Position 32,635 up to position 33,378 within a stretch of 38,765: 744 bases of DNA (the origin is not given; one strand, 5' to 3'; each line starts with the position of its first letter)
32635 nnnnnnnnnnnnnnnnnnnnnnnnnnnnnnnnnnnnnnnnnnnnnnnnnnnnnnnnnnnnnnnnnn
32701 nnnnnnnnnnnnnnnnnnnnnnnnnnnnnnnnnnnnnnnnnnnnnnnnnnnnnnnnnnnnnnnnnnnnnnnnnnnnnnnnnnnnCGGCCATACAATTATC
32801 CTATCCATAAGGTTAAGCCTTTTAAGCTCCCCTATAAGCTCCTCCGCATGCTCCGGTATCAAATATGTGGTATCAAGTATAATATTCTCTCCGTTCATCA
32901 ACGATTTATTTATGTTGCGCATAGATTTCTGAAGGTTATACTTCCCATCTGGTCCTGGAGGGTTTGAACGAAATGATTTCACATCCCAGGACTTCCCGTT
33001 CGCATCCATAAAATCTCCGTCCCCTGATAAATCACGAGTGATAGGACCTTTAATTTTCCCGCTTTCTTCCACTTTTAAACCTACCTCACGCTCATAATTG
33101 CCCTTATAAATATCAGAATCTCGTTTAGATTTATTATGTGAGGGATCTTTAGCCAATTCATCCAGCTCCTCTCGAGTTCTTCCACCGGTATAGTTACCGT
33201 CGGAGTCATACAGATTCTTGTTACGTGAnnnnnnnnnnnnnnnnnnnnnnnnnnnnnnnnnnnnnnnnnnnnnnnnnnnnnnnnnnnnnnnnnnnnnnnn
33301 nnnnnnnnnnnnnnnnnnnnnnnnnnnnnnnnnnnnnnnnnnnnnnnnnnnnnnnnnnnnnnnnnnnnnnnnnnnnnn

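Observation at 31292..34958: Compact three-gene toxin/immunity-like island with no recognisable secretion or mobility genes, wedged between two core redox operons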

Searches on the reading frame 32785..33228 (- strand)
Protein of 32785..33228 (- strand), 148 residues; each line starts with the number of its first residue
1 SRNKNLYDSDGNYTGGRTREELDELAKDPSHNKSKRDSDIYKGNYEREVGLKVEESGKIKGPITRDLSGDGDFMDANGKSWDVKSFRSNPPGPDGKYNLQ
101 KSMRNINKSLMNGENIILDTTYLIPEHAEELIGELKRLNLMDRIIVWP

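Call 30: predict_structure(alignment_id=A1)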
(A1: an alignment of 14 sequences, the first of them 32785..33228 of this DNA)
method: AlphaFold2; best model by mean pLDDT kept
length: 148 residues; sequences in the alignment: 14
mean_pLDDT: 89.6   pTM: 0.84
mean pLDDT of the five models: 89.6, 88.9, 88.3, 86.3, 82.7
residues with pLDDT >= 90: 111; 70-90: 25; 50-70: 9; < 50: 3
segments of 3 or more residues with pLDDT < 50: none
pLDDT, mean of each block of 10 residues (from residue 1): 77 92 87 78 94 96 90 95 87 70 95 96 94 98 96
secondary structure, 60 per line:
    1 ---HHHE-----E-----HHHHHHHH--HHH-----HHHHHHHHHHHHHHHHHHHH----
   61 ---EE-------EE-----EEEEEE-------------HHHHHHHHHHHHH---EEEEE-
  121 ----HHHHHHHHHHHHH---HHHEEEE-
elements in order: H19-26 H37-56 E80-85 H99-111 E115-119 H125-137 E144-147

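Call 33: fold_search(model_id=the predicted structure, library=pdb)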
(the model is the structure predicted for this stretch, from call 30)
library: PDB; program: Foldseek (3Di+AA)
matches with E <= 10: 783; with E <= 0.001: 0
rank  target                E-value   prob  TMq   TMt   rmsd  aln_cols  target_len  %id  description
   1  1bf6_A                1.3e-01  0.97  0.29  0.15   2.9        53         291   23  PHOSPHOTRIESTERASE HOMOLOGY PROTEIN FROM ESCHERICHIA COLI (released 1999-06-08)
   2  3fhl_A                1.4e-01  0.54  0.24  0.13   5.1        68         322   18  Crystal structure of a putative oxidoreductase from bacteroides fragilis nctc 9343 (released 2008-12-23)
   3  2gpy_B                1.5e-01  0.47  0.33  0.26  10.9       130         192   15  Crystal structure of putative O-methyltransferase from Bacillus halodurans (released 2006-06-06)
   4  3fhl_C                1.6e-01  0.47  0.23  0.12   5.1        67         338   19  Crystal structure of a putative oxidoreductase from bacteroides fragilis nctc 9343 (released 2008-12-23)
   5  3fhl_B                1.7e-01  0.51  0.24  0.13   5.0        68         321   18  Crystal structure of a putative oxidoreductase from bacteroides fragilis nctc 9343 (released 2008-12-23)
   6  9bd4_A                1.9e-01  0.28  0.21  0.14   6.0        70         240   23  YjfP, Klebsiella pneumoniae serine hydrolase, unbound (released 2025-04-30)
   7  8qye_MOLB             3.8e-01  0.35  0.27  0.20   5.0        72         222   18  Catalytic core of endo-alpha-N-acetylgalactosaminidase from Bifidobacterium longum (EngBF) concieved by deep networ (released 2024-03-06)
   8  2cw6_D                4.0e-01  0.41  0.35  0.20   7.3       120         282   16  Crystal Structure of Human HMG-CoA Lyase: Insights into Catalysis and the Molecular Basis for Hydroxymethylglutaric Ac (released 2005-12-06)
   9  6gl0_A                4.0e-01  0.28  0.22  0.11   9.2        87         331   21  Structure of ZgEngAGH5_4 in complex with a cellotriose (released 2018-10-31)
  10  5upr_D                4.3e-01  0.60  0.33  0.20   4.5        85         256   16  X-ray structure of a putative triosephosphate isomerase from Toxoplasma gondii ME49 (released 2017-02-22)
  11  5zw3_A                4.9e-01  0.77  0.31  0.23   2.7        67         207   16  Crystal Structure of TrmR from B. subtilis (released 2018-07-11)
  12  5zw3_B                5.2e-01  0.77  0.31  0.24   2.7        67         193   16  Crystal Structure of TrmR from B. subtilis (released 2018-07-11)
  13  4bf7                  5.2e-01  0.18  0.23  0.11   9.2        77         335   22  Emericilla nidulans endo-beta-1,4-galactanase (released 2013-08-07)
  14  2z20_A                5.2e-01  0.12  0.23  0.10   9.4        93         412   12  Crystal structure of LL-Diaminopimelate Aminotransferase from Arabidopsis thaliana (released 2007-07-17)
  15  5upr_C                5.6e-01  0.54  0.33  0.21   4.5        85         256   16  X-ray structure of a putative triosephosphate isomerase from Toxoplasma gondii ME49 (released 2017-02-22)
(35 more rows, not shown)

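Call 34: search_protein_families(library=pfam, alignment_id=A1, max_evalue=0.1)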
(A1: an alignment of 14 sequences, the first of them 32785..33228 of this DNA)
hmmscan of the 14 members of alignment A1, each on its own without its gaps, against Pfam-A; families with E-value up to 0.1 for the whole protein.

A. member 1, window:32785-33228:- (148 aa): 0 families

B. families by the number of members that match (of 14 scanned): 8 families
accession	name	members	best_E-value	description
PF00534.26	Glycos_transf_1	3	0.013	Glycosyl transferases group 1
PF13671.12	AAA_33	2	0.028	AAA domain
PF06013.18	WXG100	1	6.7e-13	Proteins of 100 residues with WXG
PF14013.11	MT0933_antitox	1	0.027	MT0933-like antitoxin protein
PF23706.1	Rv1893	1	0.033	Rv1893-like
PF04119.17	HSP9_HSP12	1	0.037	Heat shock protein 9/12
PF25399.1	DeaD_dimer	1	0.066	RNA helicase DeaD dimerization domain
PF04472.17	SepF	1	0.073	Cell division protein SepF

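Call 58: search_protein_representatives(alignment_id=A2)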
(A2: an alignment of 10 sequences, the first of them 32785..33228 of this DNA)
Query: 10 sequences, 146 profile positions. Proteins with E-value up to 0.001 (for the whole library): 902; up to 1e-10: 497; up to 1e-30: 166. The best 150 are listed.
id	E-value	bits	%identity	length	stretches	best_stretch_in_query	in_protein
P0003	2.9e-68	244.6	-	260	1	3-146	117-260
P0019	7.6e-65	233.5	-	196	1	2-146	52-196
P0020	4.1e-64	231.1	-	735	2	3-145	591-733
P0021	1.3e-62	226.2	-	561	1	3-146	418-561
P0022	7.4e-62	223.8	-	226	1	3-146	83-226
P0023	3.2e-61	221.7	-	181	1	2-146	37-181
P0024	7.8e-59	214.0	-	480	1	4-146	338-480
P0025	1.7e-57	209.7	-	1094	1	4-145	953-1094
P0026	1.8e-56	206.4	-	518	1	4-146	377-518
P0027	1.9e-56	206.3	-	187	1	7-146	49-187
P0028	1.6e-55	203.3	-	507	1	7-146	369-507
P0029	2.4e-55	202.7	-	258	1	2-146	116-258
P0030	6.5e-53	194.8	-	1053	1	4-145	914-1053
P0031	6.6e-53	194.8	-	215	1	7-139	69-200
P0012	2.3e-51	189.8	-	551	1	2-146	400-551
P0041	4.8e-48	179.0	-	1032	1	8-146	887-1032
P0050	1.8e-46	173.9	-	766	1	3-146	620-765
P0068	1.1e-42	161.6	-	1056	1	15-146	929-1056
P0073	2.9e-41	157.0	-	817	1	15-146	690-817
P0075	4.0e-41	156.5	-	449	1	17-146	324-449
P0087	3.5e-40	153.5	-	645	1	14-146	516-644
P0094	3.7e-39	150.2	-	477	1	17-146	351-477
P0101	1.7e-38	148.0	-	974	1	2-146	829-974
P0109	1.8e-37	144.7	-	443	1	9-146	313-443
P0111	2.0e-37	144.6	-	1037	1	13-146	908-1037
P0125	6.6e-36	139.6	-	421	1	14-146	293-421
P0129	1.5e-35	138.5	-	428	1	15-146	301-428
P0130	1.8e-35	138.2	-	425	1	13-146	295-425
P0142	2.1e-34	134.7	-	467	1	18-146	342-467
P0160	1.4e-32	128.8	-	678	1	17-146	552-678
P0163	2.6e-32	127.9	-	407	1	13-144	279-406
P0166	6.9e-32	126.6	-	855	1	3-143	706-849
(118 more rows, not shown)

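Call 61: search_protein_families(library=pfam, alignment_id=A3, max_evalue=0.001)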
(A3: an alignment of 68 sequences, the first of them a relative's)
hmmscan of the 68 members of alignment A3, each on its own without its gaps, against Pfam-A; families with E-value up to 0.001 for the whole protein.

A. member 1, P0020 (735 aa): 0 families

B. families by the number of members that match (of 68 scanned): 25 families
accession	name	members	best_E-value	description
PF14449.11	PT-TG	6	3.2e-16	Pre-toxin TG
PF06013.18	WXG100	5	4.1e-19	Proteins of 100 residues with WXG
PF21724.2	DUF6861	2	4.7e-32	Family of unknown function (DUF6861)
PF13699.11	eCIS_core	2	2.2e-27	eCIS core domain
PF05488.18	PAAR_motif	2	1e-22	PAAR motif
PF01471.23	PG_binding_1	2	1.7e-14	Putative peptidoglycan binding domain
PF25799.1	prePAAR_I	2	5.4e-09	Class I prePAAR effector Rhs1 motif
PF25547.1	WXG100_2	2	1.1e-08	WXG100 like domain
PF05954.17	Phage_GPD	2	1.1e-07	Phage tail baseplate hub (GPD)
PF01841.26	Transglut_core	2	3.1e-07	Transglutaminase-like superfamily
PF04740.18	LXG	1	8.6e-34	LXG domain of WXG superfamily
PF01476.26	LysM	1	1.3e-31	LysM domain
PF14448.11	Nuc_N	1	2.8e-19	Nuclease N terminal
PF07591.16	PT-HINT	1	6.6e-18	Pretoxin HINT domain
PF14107.11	DUF4280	1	1.8e-12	Domain of unknown function (DUF4280)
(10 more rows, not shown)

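Call 62: list_cluster_members(proteins=[P0025, P0030, P0041, P0068, P0111, P0101, P0166, P0073, P0050, P0020])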
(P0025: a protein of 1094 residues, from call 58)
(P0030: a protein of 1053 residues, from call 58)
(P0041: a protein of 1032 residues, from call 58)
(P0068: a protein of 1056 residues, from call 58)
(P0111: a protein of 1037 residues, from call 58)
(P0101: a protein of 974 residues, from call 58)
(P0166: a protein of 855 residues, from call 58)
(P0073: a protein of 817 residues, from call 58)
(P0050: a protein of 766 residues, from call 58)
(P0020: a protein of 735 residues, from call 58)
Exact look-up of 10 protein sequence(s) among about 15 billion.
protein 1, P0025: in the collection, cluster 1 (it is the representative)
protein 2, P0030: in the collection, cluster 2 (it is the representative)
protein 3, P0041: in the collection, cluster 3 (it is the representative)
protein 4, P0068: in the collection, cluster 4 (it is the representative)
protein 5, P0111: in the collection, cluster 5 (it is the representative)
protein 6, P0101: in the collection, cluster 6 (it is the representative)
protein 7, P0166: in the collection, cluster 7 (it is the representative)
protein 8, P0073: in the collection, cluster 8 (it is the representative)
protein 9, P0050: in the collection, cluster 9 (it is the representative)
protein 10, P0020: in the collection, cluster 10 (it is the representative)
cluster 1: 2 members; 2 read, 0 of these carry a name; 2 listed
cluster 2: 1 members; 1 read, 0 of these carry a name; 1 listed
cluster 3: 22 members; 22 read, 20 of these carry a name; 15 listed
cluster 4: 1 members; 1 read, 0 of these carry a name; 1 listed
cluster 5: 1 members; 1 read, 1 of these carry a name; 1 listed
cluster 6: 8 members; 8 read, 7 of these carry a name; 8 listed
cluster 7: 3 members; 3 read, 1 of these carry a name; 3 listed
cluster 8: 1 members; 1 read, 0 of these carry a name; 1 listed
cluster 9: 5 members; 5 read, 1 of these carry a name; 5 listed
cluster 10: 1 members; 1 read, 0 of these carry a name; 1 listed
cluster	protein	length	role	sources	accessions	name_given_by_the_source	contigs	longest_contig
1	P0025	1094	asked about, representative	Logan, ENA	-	-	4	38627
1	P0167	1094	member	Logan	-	-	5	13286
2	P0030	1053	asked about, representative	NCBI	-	-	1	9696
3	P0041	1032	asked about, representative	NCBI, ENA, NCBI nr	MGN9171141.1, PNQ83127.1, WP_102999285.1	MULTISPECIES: phage baseplate assembly protein V [Paenibacillus]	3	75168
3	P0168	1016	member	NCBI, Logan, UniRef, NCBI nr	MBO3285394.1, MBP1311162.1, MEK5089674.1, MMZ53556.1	phage baseplate assembly protein V [Paenibacillus sp. FSL M8-0228] | phage baseplate assembly protein V n=1 Tax=Paenibacillus TaxID=44249 RepID=UPI00083D7A6F | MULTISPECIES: phage baseplate assembly protein V [Paenibacillus]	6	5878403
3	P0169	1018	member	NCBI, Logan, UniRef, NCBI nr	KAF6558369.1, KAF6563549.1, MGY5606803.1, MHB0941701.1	hypothetical protein G9G63_25625 [Paenibacillus sp. EKM202P] | phage baseplate assembly protein V n=1 Tax=unclassified Paenibacillus TaxID=185978 ... | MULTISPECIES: polymorphic toxin type 28 domain-containing protein [unclassified ...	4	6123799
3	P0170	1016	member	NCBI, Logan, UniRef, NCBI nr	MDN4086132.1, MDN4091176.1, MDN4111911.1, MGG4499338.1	phage baseplate assembly protein V [Paenibacillus polymyxa] | phage baseplate assembly protein V n=1 Tax=Paenibacillus polymyxa TaxID=1406 ... | hypothetical protein [Paenibacillus polymyxa]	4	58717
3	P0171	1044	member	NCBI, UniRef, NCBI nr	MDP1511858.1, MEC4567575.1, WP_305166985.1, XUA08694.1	EndoU domain-containing protein [Paenibacillus sp. CMAA1739] | EndoU domain-containing protein n=1 Tax=Paenibacillus ottowii TaxID=2315729 ... | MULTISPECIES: EndoU domain-containing protein [Paenibacillus]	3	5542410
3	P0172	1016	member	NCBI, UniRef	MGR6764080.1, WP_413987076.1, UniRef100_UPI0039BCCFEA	phage baseplate assembly protein V [Paenibacillus sp. T2-29] | phage baseplate assembly protein V n=1 Tax=Paenibacillus TaxID=44249 RepID=UPI0039BCCFEA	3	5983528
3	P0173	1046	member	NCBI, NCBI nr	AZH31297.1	hypothetical protein EGM68_22370 [Paenibacillus sp. M-152]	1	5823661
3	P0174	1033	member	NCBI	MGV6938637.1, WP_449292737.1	phage baseplate assembly protein V [Paenibacillus sp. CMM36]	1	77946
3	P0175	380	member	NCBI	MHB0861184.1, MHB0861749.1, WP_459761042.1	phage baseplate assembly protein V [Paenibacillus sp. SEL3]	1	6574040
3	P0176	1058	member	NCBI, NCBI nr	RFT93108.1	hypothetical protein DX902_22700 [Paenibacillus jamilae]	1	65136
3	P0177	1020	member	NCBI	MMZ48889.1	hypothetical protein D1872_105690 [compost metagenome]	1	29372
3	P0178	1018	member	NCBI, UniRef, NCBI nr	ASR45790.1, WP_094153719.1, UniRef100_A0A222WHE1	hypothetical protein B4V02_03290 [Paenibacillus kribbensis] | Gp5/Type VI secretion system Vgr protein OB-fold domain-containing protein n=1 ... | phage baseplate assembly protein V [Paenibacillus kribbensis]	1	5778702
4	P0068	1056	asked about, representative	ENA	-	-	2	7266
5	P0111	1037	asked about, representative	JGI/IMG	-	peptidoglycan hydrolase-like protein with peptidoglycan-binding domain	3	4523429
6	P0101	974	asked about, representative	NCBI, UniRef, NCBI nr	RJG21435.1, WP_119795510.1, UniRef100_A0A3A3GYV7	contractile injection system protein, VgrG/Pvc8 family [Paenibacillus thiaminolyticus] | Late control protein n=1 Tax=Paenibacillus thiaminolyticus TaxID=49283 ...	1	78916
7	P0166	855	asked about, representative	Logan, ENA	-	-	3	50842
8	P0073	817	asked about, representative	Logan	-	-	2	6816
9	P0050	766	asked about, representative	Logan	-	-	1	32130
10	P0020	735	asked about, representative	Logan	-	-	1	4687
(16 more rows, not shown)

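Call 63: search_solved_structures(query=A2, max_evalue=10, show_alignments=3)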
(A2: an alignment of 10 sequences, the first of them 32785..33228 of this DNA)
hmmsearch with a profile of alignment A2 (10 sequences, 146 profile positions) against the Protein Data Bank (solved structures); distinct sequences matched with E-value up to 10: 11.
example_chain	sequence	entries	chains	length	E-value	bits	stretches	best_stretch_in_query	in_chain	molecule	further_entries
2qiw_A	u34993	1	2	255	0.23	14.5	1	41-96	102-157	PEP phosphonomutase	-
3p1j_A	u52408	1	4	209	0.32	14.1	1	87-135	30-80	GTPase IMAP family member 2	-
2pnz_B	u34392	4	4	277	0.4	13.8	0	37-80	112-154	Probable exosome complex exonuclease 2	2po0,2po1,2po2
9h91_E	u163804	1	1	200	0.4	13.8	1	98-144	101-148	50S ribosomal protein L4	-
2xtm_A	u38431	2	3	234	0.4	13.8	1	88-135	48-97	GTPASE IMAP FAMILY MEMBER 2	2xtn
2xto_A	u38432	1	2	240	0.41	13.7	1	88-135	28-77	GTPASE IMAP FAMILY MEMBER 2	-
1gl2_D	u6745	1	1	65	0.42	13.7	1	102-141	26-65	SYNTAXIN 8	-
2xtp_A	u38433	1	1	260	0.48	13.5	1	88-135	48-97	GTPASE IMAP FAMILY MEMBER 2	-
5njt_b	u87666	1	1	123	2.4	11.3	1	101-142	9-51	50S ribosomal protein L10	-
7o5b_p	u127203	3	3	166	2.6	11.1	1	101-142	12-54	50S ribosomal protein L10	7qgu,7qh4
3j9w_BJ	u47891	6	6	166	2.7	11.1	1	101-142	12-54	50S ribosomal protein uL10 | 50S ribosomal protein L10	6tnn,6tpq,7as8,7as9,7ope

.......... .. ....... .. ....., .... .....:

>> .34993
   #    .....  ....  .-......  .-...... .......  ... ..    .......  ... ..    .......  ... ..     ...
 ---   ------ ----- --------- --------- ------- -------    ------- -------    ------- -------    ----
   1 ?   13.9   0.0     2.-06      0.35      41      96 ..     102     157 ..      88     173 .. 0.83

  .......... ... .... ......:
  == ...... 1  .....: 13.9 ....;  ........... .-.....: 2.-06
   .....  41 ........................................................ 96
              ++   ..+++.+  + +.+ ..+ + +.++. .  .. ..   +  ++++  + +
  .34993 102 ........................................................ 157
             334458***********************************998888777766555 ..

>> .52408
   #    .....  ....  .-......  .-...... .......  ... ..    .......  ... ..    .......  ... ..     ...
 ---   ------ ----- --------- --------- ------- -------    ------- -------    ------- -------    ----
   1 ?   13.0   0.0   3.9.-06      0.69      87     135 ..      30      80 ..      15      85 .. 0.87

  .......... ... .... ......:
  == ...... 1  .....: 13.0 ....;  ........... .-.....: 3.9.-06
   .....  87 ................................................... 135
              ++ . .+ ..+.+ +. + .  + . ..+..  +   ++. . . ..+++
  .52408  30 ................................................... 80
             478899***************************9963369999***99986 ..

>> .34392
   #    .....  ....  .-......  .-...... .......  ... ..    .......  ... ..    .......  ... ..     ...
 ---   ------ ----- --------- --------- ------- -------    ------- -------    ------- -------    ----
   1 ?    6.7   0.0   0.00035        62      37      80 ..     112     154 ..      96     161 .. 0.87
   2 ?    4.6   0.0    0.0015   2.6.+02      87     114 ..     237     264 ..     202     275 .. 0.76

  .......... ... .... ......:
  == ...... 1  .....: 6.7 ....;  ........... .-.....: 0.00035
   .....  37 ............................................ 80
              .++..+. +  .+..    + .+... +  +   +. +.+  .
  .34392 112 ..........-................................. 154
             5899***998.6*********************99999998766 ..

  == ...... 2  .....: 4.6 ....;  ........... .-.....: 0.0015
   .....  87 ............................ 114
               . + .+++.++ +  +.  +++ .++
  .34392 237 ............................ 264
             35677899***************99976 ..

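Call 66: fold_search(model_id=the predicted structure, library=viral)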
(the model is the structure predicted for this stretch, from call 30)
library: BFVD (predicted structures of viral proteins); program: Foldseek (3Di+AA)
matches with E <= 10: 343; with E <= 0.001: 0
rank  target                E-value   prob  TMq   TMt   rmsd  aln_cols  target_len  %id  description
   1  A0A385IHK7            9.7e-02  0.16  0.20  0.07  11.7       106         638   15  (no name in the UniProt tables at hand)
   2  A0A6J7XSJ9            1.7e-01  0.18  0.23  0.22   8.1        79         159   22  Restriction endonuclease [uncultured Caudovirales phage]
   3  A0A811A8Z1            1.8e-01  0.41  0.25  0.13   5.1        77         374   13  (no name in the UniProt tables at hand)
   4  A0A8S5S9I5            1.8e-01  0.21  0.30  0.15  10.7       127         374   16  Restriction enzyme [Phage sp. ctGns7]
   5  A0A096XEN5            2.6e-01  0.14  0.23  0.26   6.9        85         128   18  Uncharacterized protein [Escherichia phage phi191]
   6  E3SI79                3.3e-01  0.21  0.24  0.21   8.6        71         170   21  Uncharacterized protein [Synechococcus phage S-SM1]
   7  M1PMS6                3.5e-01  0.28  0.25  0.14   6.6        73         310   16  GTB-type domain-containing protein [Moumouvirus goulette]
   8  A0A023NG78            3.5e-01  0.21  0.25  0.12   6.0        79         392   11  (no name in the UniProt tables at hand)
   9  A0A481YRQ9            3.5e-01  0.08  0.24  0.10  15.8       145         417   21  AP (Apurinic) endonuclease family 2 [Pithovirus LCDPAC02]
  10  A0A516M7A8            4.3e-01  0.47  0.35  0.31   3.8        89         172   18  (no name in the UniProt tables at hand)
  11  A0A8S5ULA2            4.6e-01  0.18  0.23  0.26   8.3        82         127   18  Nuclease [Siphoviridae sp. ctICF6]
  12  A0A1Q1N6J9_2          4.6e-01  0.11  0.27  0.05  15.5       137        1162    8  Replicase [Agaricus bisporus virus 2]
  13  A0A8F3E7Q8            4.9e-01  0.69  0.34  0.60   3.1        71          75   15  (no name in the UniProt tables at hand)
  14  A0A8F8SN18            4.9e-01  0.13  0.28  0.23   7.8       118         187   14  (no name in the UniProt tables at hand)
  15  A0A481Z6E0            5.2e-01  0.15  0.33  0.22  13.3       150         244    9  DNA-directed RNA polymerase subunit 5 [Pithovirus LCPAC104]
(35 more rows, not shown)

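Call 67: find_encoding_contigs(protein=P0020, flank=5000, max_places=3)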
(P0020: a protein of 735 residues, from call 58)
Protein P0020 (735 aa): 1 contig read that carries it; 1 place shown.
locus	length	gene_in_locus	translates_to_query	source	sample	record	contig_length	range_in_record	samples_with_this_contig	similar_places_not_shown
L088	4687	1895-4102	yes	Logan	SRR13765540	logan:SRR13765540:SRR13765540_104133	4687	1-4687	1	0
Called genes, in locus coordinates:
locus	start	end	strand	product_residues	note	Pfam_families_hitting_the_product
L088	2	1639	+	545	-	?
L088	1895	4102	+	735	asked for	-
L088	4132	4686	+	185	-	?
